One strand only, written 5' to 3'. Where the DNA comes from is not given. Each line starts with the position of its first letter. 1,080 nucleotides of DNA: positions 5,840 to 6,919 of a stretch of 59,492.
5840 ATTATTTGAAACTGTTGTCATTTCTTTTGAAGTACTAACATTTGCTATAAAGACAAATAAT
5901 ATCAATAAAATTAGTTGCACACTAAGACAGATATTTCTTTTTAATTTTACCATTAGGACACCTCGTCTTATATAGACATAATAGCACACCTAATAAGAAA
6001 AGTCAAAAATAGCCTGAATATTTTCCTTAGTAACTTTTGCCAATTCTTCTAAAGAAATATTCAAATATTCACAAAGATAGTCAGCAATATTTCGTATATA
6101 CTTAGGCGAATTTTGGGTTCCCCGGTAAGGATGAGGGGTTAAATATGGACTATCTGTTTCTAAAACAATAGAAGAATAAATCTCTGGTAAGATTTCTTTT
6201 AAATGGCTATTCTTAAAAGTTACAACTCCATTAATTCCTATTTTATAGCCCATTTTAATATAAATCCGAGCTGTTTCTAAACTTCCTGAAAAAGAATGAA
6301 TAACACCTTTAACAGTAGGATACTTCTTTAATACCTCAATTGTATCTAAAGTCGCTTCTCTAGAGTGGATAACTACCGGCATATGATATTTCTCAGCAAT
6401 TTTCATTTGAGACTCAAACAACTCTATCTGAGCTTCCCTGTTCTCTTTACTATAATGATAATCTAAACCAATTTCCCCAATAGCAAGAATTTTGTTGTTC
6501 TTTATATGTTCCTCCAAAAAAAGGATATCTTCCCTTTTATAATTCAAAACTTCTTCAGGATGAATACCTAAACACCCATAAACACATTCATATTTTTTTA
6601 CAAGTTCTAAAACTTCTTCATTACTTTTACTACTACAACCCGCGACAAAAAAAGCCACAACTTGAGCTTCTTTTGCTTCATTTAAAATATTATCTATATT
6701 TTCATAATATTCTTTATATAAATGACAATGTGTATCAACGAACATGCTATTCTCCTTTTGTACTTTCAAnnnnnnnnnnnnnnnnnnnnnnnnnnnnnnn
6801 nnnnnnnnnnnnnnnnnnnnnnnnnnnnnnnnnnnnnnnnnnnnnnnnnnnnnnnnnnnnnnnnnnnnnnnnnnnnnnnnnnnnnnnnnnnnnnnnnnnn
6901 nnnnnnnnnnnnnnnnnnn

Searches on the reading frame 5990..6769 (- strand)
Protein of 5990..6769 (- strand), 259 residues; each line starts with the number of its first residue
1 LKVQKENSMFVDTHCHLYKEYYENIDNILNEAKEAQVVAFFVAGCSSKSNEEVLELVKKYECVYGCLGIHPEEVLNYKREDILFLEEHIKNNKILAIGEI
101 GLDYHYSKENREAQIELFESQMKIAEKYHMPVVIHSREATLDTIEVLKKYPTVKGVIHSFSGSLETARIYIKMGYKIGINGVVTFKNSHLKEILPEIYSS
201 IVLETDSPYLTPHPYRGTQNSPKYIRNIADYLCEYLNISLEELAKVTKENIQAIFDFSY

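Call 30: search_protein_families(library=pfam, proteins=[window:5990-6769:-])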
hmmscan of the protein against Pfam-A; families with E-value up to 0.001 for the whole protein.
window:5990-6769:- (259 aa): 1 family
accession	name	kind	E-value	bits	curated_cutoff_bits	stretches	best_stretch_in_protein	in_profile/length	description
PF01026.27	TatD_DNase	-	1.2e-76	257.9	27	1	11-255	1-252/253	TatD related DNase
